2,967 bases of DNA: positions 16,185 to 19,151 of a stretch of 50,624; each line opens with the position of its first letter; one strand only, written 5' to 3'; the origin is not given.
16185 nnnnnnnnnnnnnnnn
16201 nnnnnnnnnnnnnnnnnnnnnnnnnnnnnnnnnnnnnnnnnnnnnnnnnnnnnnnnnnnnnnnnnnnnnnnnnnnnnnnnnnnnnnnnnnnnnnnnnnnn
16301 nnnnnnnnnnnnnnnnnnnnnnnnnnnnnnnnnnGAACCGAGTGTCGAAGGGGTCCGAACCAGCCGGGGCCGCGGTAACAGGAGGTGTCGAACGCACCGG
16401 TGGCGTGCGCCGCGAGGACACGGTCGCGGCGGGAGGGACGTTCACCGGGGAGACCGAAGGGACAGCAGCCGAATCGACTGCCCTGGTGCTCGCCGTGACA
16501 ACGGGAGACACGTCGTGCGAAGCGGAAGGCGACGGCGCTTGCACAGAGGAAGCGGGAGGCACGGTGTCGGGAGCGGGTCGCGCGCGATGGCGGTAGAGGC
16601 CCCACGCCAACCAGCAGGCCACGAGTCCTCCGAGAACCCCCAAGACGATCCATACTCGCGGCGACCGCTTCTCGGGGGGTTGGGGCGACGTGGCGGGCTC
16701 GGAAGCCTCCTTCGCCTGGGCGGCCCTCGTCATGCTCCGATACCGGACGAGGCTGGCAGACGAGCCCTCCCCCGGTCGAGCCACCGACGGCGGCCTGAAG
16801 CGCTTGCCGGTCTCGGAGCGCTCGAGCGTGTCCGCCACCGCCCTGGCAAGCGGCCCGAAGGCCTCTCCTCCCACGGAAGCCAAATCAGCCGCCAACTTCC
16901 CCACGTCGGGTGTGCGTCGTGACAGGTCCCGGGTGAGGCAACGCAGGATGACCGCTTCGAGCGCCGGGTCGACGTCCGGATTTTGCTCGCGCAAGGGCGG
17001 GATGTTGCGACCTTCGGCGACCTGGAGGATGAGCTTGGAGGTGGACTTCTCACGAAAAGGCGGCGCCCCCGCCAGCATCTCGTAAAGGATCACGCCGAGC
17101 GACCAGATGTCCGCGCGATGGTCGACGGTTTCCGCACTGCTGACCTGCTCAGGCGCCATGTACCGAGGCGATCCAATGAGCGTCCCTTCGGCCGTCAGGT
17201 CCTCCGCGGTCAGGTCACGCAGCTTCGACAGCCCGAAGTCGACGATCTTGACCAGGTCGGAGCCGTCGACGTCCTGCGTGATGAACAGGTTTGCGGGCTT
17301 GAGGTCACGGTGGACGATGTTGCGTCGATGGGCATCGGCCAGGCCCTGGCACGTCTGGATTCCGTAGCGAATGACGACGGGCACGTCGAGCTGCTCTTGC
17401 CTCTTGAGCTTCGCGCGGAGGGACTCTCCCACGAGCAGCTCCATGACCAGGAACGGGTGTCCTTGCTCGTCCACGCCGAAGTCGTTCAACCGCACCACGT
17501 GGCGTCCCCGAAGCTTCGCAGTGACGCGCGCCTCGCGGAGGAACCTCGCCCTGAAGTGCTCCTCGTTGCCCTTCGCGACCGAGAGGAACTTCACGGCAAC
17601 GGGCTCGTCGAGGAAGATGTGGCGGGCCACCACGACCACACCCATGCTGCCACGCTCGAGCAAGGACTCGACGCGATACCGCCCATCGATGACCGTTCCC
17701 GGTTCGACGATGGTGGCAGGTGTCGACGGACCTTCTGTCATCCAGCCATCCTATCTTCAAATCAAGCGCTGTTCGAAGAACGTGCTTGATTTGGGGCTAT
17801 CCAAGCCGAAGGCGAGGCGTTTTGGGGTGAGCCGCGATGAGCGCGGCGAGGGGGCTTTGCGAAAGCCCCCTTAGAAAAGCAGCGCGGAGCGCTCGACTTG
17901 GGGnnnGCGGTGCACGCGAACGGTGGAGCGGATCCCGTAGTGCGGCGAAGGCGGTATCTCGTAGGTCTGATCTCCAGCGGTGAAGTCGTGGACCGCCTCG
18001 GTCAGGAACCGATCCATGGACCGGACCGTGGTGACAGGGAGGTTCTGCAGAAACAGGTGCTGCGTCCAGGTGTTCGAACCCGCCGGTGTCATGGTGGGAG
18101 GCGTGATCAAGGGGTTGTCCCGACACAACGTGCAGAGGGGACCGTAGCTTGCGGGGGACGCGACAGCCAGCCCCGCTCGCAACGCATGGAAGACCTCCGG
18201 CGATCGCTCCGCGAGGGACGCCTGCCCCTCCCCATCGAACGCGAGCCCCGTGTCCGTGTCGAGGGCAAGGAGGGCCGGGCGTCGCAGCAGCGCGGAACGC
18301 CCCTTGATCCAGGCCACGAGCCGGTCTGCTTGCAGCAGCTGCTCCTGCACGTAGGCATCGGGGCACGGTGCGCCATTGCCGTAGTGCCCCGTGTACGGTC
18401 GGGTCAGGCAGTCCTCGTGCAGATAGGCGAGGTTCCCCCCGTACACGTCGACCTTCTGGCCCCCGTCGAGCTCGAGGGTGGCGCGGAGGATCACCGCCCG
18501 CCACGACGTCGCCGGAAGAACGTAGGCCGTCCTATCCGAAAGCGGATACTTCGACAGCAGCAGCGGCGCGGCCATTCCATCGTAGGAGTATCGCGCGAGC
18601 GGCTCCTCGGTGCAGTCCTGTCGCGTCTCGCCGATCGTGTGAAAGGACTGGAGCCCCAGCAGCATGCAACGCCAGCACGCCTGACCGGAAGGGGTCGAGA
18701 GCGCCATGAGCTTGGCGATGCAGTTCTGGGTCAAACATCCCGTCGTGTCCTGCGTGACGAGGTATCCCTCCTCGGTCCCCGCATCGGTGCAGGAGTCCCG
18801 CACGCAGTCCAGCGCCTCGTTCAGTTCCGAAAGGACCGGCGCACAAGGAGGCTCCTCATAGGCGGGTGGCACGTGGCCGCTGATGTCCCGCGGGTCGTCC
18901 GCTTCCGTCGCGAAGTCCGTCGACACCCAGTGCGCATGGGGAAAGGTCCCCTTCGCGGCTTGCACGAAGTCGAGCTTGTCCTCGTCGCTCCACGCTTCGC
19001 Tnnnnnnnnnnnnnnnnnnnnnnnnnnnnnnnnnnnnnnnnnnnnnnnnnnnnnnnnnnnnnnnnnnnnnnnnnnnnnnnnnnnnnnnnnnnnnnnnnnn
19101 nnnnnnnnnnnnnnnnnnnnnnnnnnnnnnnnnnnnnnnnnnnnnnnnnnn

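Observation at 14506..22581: Two paralogous Ser/Thr kinases end with the same extreme-C-terminal motif DPFD(T/D)RF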

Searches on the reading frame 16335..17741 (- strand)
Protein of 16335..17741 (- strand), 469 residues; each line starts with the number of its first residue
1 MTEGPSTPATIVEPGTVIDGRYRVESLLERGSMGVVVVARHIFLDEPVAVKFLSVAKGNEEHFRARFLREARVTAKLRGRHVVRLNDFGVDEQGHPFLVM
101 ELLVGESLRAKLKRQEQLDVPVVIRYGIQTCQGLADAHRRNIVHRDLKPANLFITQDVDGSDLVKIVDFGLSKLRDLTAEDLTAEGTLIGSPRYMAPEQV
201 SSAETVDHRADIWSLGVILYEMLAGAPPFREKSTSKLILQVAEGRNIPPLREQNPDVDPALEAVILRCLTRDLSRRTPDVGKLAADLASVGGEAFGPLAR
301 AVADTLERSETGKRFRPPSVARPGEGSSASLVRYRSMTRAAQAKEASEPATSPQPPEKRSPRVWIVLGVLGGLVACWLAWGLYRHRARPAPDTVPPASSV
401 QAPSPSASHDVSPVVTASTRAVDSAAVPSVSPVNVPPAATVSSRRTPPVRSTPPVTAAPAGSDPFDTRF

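Call 8: search_protein_families(library=pfam, proteins=[window:16335-17741:-], max_evalue=0.01)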
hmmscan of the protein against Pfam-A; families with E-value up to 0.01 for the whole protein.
window:16335-17741:- (469 aa): 5 families
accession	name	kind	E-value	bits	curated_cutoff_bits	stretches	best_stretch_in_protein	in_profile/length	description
PF00069.31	Pkinase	-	3e-47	161.7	31.7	1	22-276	1-251/263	Protein kinase domain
PF07714.23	PK_Tyr_Ser-Thr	-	1.2e-36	126.8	23.1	1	26-277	5-249/258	Protein tyrosine and serine/threonine kinase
PF01636.29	APH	-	4.2e-05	23.8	23.2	0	138-178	166-203/239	Phosphotransferase enzyme family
PF03109.22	ABC1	-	0.00018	21.2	22.9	1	95-173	142-215/244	ABC1 atypical kinase-like domain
PF06293.20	Kdo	-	0.0029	17.5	21.3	1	83-176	79-173/207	Lipopolysaccharide kinase (Kdo/WaaP) family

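Call 9: search_protein_families(library=ncbifam, proteins=[window:16335-17741:-], max_evalue=0.01)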
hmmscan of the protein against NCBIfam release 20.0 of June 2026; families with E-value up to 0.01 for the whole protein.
window:16335-17741:- (469 aa): 16 families
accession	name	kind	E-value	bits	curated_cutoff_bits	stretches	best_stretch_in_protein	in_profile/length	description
NF033483.0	PknB_PASTA_kin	equivalog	1.4e-75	255.4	450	1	15-383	2-354/563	Stk1 family PASTA domain-containing Ser/Thr kinase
NF052427.1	StpK7MSMEG_1200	equivalog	7.6e-41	140.3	900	1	20-288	7-266/601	serine/threonine protein kinase StpK7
NF047741.1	antiphage_MADS6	equivalog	6e-38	130.7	460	2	131-292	309-462/612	methylation-associated defense system protein kinase MAD6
TIGR03903.1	TOMM_kin_cyc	equivalog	7.1e-38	130.1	705.75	1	47-241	5-201/1267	TOMM system kinase/cyclase fusion protein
NF009651.0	PRK13184.1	equivalog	5.4e-28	97.4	839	1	21-288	3-288/932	serine/threonine-protein kinase PknD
NF033442.0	BREX_PglW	equivalog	2.2e-27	95.3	990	2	12-174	504-662/1391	BREX system serine/threonine kinase PglW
NF038150.1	lanthi_synth_IV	equivalog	5.8e-25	87.8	650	1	14-306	183-460/851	class IV lanthionine synthetase LanL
NF053615.1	SerThrKinAfsKStmc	equivalog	1.8e-16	60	1300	1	21-355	14-341/809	protein serine/threonine kinase AfsK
NF043056.1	T4SS_LegK1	equivalog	1e-10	40.9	550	1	139-221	207-282/516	Dot/Icm T4SS effector kinase LegK1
NF038151.1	lanthi_synth_III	equivalog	1.7e-09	36.7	575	1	22-230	222-430/833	class III lanthionine synthetase LanKC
NF058632.1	SerThrKinPrkT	equivalog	7.5e-08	31.7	280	1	12-157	8-153/322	serine/threonine protein kinase PrkT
TIGR03724.2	arch_bud32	equivalog_domain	1.1e-07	31.5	125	1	64-178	37-137/193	KEOPS complex kinase/ATPase Bud32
NF011463.0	PRK14879.1-4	equivalog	3.4e-07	29.9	188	1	60-176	58-164/237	Kae1-associated kinase Bud32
NF007174.0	PRK09605.1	equivalog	2.3e-05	23.1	447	1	64-178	380-479/535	bifunctional N(6)-L-threonylcarbamoyladenine synthase/serine/threonine protein kinase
NF011460.0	PRK14879.1-1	equivalog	0.00017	20.8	199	1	97-184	87-168/232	Kae1-associated kinase Bud32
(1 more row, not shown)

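Call 12: find_homologous_proteins(query=window:16335-17741:-, max_evalue=1e-20)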
Query window:16335-17741:- (469 aa): 5858 proteins with E <= 1e-20 among 8000 candidates; the best 120 are listed.
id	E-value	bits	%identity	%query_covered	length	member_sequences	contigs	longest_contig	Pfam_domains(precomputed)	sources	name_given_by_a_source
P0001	7.3e-282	953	93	100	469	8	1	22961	PF07714.24,PF00069.32,PF01636.30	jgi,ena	jgi:serine/threonine-protein kinase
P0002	2.4e-256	869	85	100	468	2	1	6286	PF07714.24,PF00069.32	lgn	-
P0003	1.3e-248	843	84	100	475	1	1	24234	PF07714.24,PF00069.32,PF01636.30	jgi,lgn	jgi:serine/threonine-protein kinase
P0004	1.4e-132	461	55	95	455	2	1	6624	PF07714.24,PF00069.32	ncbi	-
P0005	3.9e-129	449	51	100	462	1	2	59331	PF07714.24,PF00069.32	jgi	jgi:eukaryotic-like serine/threonine-protein kinase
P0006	4.3e-127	443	55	91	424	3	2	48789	PF07714.24,PF00069.32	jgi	jgi:serine/threonine-protein kinase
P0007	1.2e-124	435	52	100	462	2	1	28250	PF07714.24,PF00069.32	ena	-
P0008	4.4e-117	410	43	61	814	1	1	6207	PF06293.21,PF07714.24,PF00069.32,PF03109.23,PF17667.8,PF01636.30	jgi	jgi:serine/threonine protein kinase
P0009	7.5e-116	406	52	97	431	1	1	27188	PF07714.24,PF00069.32,PF01636.30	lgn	-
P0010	7.1e-113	396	39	81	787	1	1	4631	PF06293.21,PF07714.24,PF00069.32,PF03109.23,PF14531.13,PF17667.8,PF01636.30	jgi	jgi:serine/threonine-protein kinase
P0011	1.7e-111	391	39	72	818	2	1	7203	PF06293.21,PF07714.24,PF00069.32,PF03109.23,PF01163.29,PF01636.30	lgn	-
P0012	4.6e-108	380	52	82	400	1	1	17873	PF07714.24,PF00069.32,PF01636.30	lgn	-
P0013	1.3e-102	362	45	61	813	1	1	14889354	PF06293.21,PF07714.24,PF00069.32,PF03109.23,PF01636.30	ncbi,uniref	ncbi:serine/threonine-protein kinase [Sorangium sp. So ce388]|uniref:serine/threonine-protein kinase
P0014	6.3e-101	357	41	57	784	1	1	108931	PF06293.21,PF07714.24,PF00069.32,PF03109.23,PF01636.30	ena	-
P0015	1.7e-100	355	47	87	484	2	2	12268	PF07714.24,PF00069.32,PF01636.30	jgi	jgi:serine/threonine-protein kinase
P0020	1.6e-97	345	54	63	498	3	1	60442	PF07714.24,PF00069.32,PF01636.30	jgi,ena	-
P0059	2.7e-84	302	50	64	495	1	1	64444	PF07714.24,PF00069.32,PF03109.23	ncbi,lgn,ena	-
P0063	1.1e-82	296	40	97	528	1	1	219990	PF07714.24,PF00069.32,PF01636.30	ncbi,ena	-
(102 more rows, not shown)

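Call 18: find_encoding_contigs(protein=P0001, flank=10000, max_places=3)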
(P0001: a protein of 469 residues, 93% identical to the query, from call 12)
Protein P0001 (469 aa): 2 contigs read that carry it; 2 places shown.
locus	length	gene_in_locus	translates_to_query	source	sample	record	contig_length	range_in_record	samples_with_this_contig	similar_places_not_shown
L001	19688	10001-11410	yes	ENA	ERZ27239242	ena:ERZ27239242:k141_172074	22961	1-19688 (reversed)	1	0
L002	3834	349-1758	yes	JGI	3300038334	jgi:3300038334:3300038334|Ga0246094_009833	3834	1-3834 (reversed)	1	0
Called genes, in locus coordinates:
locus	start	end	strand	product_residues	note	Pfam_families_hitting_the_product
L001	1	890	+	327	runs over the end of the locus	PF08331:QueG_DUF1730, PF13484:Fer4_16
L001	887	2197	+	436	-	-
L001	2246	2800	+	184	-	PF04542:Sigma70_r2, PF08281:Sigma70_r4_2 (weak)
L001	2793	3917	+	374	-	PF04773:FecR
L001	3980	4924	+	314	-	-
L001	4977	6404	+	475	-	PF00069:Pkinase, PF07714:PK_Tyr_Ser-Thr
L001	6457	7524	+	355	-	-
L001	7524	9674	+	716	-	PF14344:DUF4397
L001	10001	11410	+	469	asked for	PF00069:Pkinase, PF07714:PK_Tyr_Ser-Thr, PF01636:APH (faint)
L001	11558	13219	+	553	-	PF00069:Pkinase, PF07714:PK_Tyr_Ser-Thr, PF01636:APH (faint), PF03109:ABC1 (weak)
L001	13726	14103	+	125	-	-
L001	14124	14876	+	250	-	PF01694:Rhomboid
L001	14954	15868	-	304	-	-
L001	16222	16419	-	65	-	PF01783:Ribosomal_L32p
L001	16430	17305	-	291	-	PF02620:YceD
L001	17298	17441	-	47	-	-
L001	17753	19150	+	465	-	-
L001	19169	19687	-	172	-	?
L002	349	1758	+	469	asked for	PF00069:Pkinase, PF07714:PK_Tyr_Ser-Thr, PF01636:APH (faint)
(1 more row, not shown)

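Call 19: find_encoding_contigs(protein=P0005, flank=10000, max_places=3)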
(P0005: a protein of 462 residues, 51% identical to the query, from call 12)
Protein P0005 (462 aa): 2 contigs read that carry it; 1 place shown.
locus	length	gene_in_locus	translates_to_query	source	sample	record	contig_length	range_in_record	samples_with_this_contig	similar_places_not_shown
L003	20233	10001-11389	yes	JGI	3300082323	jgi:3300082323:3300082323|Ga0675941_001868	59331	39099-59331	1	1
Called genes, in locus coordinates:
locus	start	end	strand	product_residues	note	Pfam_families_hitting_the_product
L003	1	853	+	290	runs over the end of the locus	PF13240:Zn_Ribbon_1 (faint)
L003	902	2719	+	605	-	PF00582:Usp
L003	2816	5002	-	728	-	PF01839:FG-GAP (faint), PF13517:FG-GAP_3 (weak)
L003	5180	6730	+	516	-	PF00069:Pkinase, PF07714:PK_Tyr_Ser-Thr, PF03109:ABC1 (weak)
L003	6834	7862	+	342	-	-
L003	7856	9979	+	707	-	PF14344:DUF4397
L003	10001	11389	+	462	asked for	PF00069:Pkinase, PF07714:PK_Tyr_Ser-Thr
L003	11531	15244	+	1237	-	PF00069:Pkinase, PF07714:PK_Tyr_Ser-Thr, PF00069:Pkinase, PF14531:Kinase-like (weak), PF13191:AAA_16, PF20703:nSTAND1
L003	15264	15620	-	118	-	PF12643:MazG-like (weak)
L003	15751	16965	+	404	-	-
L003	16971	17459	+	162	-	-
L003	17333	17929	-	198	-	PF13302:Acetyltransf_3, PF00583:Acetyltransf_1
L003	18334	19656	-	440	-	-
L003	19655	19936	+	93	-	PF00216:Bac_DNA_binding, PF18291:HU-HIG (weak)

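Call 26: find_encoding_contigs(protein=P0020, flank=10000, max_places=2)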
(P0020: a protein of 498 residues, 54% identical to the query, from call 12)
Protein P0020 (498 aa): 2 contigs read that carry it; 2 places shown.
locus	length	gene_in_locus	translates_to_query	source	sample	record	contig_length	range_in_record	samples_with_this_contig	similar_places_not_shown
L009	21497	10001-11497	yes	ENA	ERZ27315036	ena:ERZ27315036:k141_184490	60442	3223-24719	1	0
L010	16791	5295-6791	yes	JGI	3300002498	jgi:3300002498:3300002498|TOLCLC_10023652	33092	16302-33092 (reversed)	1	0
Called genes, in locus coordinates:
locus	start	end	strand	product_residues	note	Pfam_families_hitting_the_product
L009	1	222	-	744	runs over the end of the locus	PF07715:Plug, PF00593:TonB_dep_Rec_b-barrel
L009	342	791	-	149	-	PF00472:RF-1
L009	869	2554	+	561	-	-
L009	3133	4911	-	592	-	-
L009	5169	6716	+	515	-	PF00069:Pkinase, PF07714:PK_Tyr_Ser-Thr, PF01636:APH (faint)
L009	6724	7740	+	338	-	-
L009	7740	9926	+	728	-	PF14344:DUF4397 (weak)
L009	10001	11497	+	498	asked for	PF00069:Pkinase, PF07714:PK_Tyr_Ser-Thr, PF01636:APH (faint)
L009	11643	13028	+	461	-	PF02502:LacAB_rpiB, PF01791:DeoC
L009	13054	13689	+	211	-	PF27545:CsoS1D_N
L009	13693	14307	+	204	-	PF27545:CsoS1D_N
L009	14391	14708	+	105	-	PF00936:BMC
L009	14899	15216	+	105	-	PF03319:EutN_CcmL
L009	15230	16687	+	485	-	PF00171:Aldedh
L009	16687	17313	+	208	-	PF00936:BMC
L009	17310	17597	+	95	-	PF03319:EutN_CcmL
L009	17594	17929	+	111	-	PF03319:EutN_CcmL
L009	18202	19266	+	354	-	-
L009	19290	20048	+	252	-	-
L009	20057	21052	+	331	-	-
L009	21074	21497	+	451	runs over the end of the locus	PF03349:Toluene_X (weak)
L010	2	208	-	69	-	?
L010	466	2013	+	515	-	PF00069:Pkinase, PF07714:PK_Tyr_Ser-Thr, PF01636:APH (faint)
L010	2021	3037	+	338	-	-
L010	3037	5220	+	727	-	-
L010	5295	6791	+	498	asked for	PF00069:Pkinase, PF07714:PK_Tyr_Ser-Thr, PF01636:APH (faint)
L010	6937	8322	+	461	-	PF02502:LacAB_rpiB, PF01791:DeoC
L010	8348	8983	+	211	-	PF27545:CsoS1D_N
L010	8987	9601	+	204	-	PF27545:CsoS1D_N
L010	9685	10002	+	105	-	PF00936:BMC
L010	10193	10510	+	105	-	PF03319:EutN_CcmL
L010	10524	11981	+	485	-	PF00171:Aldedh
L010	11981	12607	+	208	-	PF00936:BMC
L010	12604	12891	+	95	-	PF03319:EutN_CcmL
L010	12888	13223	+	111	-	PF03319:EutN_CcmL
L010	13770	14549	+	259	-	-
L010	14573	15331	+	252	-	-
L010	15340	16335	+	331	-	-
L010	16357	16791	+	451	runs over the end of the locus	PF03349:Toluene_X (weak)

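Call 27: find_encoding_contigs(protein=P0063, flank=10000, max_places=2)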
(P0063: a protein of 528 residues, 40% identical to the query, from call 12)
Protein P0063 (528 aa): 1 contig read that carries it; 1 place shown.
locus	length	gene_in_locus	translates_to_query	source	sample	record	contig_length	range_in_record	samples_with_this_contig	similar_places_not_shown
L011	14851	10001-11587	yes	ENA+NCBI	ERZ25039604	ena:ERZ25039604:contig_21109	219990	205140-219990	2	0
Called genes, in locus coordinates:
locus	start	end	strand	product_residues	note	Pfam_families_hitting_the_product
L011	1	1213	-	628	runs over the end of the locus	-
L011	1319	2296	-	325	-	-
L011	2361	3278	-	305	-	-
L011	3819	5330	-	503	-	PF05426:Alginate_lyase (weak)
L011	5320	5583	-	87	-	-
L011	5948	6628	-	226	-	PF01081:Aldolase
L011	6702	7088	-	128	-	PF02311:AraC_binding (weak), PF07883:Cupin_2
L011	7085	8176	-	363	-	PF00294:PfkB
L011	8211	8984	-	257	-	PF00106:adh_short, PF01370:Epimerase (weak), PF08659:KR, PF13561:adh_short_C2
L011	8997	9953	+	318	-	-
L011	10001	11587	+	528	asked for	PF00069:Pkinase, PF07714:PK_Tyr_Ser-Thr, PF01636:APH (faint)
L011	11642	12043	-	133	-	-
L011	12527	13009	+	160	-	PF01161:PBP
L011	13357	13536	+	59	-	-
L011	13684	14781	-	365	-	PF05598:DUF772, PF01609:DDE_Tnp_1, PF13751:DDE_Tnp_1_6 (weak)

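Call 28: find_encoding_contigs(protein=P0059, flank=10000, max_places=2)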
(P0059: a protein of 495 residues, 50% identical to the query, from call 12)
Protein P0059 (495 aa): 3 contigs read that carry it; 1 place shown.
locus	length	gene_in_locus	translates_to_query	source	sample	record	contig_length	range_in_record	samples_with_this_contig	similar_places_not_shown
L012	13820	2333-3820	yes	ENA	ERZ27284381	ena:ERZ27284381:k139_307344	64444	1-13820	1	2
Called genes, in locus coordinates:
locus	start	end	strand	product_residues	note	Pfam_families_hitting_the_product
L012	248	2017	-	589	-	-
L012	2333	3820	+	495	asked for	PF00069:Pkinase, PF07714:PK_Tyr_Ser-Thr, PF03109:ABC1 (weak)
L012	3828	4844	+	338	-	-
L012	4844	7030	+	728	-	PF14344:DUF4397 (weak)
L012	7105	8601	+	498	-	PF00069:Pkinase, PF07714:PK_Tyr_Ser-Thr, PF01636:APH (faint)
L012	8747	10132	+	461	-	PF02502:LacAB_rpiB, PF01791:DeoC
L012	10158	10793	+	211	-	PF27545:CsoS1D_N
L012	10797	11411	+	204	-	PF27545:CsoS1D_N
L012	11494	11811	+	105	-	PF00936:BMC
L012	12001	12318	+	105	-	PF03319:EutN_CcmL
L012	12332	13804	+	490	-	PF00171:Aldedh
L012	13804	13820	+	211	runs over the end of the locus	PF00936:BMC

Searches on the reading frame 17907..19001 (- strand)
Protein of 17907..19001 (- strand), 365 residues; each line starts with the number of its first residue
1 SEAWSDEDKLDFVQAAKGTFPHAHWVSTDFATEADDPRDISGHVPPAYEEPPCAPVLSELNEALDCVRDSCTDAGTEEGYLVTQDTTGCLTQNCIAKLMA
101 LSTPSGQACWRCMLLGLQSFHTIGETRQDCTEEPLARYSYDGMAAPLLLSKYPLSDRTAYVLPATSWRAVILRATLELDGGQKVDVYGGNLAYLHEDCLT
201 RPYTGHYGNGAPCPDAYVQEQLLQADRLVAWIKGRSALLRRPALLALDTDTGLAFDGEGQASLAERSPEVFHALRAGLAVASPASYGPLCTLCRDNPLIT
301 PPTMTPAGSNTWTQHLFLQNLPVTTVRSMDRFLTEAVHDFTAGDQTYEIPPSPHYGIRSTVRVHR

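Call 77: search_protein_families(library=pfam, proteins=[window:17907-19001:-], max_evalue=0.01)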
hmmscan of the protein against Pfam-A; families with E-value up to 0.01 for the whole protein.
window:17907-19001:- (365 aa): 0 families
